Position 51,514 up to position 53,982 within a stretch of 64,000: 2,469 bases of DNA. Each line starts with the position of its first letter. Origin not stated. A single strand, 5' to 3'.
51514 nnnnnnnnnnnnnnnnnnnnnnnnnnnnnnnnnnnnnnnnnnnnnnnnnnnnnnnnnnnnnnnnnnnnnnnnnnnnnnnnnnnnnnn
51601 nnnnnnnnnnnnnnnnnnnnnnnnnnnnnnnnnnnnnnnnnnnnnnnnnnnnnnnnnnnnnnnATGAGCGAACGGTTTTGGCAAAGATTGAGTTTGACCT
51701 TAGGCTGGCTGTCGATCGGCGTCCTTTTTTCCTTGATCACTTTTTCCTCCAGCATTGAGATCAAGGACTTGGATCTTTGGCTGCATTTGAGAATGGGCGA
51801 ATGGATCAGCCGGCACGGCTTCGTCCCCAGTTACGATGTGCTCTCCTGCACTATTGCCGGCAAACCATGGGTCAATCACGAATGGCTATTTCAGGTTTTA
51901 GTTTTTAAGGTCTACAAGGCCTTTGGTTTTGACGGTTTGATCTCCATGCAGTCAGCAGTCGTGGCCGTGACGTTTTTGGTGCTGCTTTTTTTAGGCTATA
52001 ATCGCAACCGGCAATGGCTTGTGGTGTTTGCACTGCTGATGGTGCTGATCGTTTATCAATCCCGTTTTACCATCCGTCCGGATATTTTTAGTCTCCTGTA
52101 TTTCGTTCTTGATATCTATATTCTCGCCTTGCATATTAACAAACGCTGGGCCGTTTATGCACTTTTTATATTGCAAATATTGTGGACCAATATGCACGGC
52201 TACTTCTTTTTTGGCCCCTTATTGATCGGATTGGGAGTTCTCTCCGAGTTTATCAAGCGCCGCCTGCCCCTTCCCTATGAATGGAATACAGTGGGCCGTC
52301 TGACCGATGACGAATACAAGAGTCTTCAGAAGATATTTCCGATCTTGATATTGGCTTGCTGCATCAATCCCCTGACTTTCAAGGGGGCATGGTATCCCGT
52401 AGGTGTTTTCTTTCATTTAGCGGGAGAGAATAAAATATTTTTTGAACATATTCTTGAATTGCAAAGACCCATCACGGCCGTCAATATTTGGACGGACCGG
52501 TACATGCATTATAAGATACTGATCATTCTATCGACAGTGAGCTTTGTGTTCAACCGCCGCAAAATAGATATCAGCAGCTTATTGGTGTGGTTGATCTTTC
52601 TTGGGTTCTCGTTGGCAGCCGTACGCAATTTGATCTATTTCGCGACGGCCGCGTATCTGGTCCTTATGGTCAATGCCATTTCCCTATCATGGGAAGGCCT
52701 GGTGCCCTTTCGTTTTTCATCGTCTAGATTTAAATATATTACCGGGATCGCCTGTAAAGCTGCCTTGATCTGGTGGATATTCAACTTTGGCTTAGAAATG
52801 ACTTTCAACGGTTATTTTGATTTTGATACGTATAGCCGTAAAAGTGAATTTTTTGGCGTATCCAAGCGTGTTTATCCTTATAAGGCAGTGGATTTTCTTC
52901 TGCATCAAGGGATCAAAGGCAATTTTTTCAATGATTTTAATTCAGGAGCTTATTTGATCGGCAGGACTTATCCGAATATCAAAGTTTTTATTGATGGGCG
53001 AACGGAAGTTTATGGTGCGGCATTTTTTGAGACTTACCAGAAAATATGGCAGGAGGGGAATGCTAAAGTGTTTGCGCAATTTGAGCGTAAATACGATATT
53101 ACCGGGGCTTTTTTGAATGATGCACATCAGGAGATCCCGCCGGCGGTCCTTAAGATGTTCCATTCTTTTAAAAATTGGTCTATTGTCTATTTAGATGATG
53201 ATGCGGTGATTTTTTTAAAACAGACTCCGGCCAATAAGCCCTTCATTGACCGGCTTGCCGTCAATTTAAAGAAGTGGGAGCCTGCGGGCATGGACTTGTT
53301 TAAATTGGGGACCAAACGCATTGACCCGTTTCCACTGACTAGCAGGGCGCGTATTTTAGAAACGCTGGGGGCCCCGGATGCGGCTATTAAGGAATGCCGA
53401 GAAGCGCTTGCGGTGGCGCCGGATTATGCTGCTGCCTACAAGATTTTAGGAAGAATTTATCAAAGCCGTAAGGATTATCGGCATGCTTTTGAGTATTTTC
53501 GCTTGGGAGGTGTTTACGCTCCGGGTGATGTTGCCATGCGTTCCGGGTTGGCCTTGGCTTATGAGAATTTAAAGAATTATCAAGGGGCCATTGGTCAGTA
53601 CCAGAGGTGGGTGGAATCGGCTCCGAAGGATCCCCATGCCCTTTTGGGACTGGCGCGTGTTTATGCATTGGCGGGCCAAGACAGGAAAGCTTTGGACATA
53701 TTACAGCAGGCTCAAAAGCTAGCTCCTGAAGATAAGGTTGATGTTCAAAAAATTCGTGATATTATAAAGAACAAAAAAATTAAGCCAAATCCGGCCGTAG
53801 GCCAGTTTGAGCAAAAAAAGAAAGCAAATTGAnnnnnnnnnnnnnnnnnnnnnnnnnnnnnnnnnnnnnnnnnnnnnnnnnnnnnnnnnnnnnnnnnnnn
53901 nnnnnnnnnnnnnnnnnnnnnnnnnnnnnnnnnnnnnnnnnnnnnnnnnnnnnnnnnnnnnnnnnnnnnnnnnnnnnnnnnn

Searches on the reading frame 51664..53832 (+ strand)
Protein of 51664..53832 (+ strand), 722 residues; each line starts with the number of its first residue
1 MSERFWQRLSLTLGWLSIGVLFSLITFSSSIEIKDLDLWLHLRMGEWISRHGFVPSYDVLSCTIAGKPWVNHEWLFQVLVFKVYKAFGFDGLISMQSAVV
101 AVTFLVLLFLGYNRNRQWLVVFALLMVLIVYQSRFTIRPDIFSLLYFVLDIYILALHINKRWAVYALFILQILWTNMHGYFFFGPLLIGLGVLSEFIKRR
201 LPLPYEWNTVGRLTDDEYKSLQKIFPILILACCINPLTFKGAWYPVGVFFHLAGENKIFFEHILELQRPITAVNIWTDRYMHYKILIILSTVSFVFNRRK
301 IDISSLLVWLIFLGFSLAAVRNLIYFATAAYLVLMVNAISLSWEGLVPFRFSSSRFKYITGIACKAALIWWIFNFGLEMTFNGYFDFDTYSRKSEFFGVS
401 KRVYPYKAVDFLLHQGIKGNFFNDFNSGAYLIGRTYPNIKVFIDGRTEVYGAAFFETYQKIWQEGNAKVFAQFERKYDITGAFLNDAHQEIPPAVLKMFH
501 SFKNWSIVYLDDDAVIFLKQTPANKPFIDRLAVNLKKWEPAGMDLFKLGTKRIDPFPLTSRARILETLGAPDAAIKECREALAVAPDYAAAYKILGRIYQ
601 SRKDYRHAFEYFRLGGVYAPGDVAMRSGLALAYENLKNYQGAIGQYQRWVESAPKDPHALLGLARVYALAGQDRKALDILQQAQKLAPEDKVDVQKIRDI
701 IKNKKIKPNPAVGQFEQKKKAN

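Call 58: search_protein_families(library=pfam, proteins=[window:51664-53832:+], max_evalue=0.00001)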
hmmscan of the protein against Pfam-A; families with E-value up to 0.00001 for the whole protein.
window:51664-53832:+ (722 aa): 11 families
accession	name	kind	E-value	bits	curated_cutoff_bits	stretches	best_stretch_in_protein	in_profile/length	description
PF07719.23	TPR_2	-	3.8e-12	45.8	27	0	658-690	2-34/34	Tetratricopeptide repeat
PF13428.12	TPR_14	-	1.9e-11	43.9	23.5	0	560-598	6-44/44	Tetratricopeptide repeat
PF00515.34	TPR_1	-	4.4e-11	42.5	27.8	0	559-588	5-34/34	Tetratricopeptide repeat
PF14559.12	TPR_19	-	6.2e-10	39.7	25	1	637-695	5-62/68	Tetratricopeptide repeat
PF13424.12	TPR_12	-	1.5e-09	38.3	30.1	0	561-613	9-69/77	Tetratricopeptide repeat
PF13176.12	TPR_7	-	9.3e-09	35.1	27.9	0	659-691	1-35/36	Tetratricopeptide repeat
PF13432.12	TPR_16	-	1.3e-08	35.5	32.7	0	605-657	20-65/65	Tetratricopeptide repeat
PF13181.12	TPR_8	-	1.9e-08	34.3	25.7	0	561-588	7-34/34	Tetratricopeptide repeat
PF13431.12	TPR_17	-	4.3e-07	30.2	24.4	0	646-677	2-33/34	Tetratricopeptide repeat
PF13371.12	TPR_9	-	1.2e-06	28.9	35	0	595-659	1-65/73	Tetratricopeptide repeat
PF13429.12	TPR_15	-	6.2e-06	26.3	26.2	1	554-683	145-274/280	Tetratricopeptide repeat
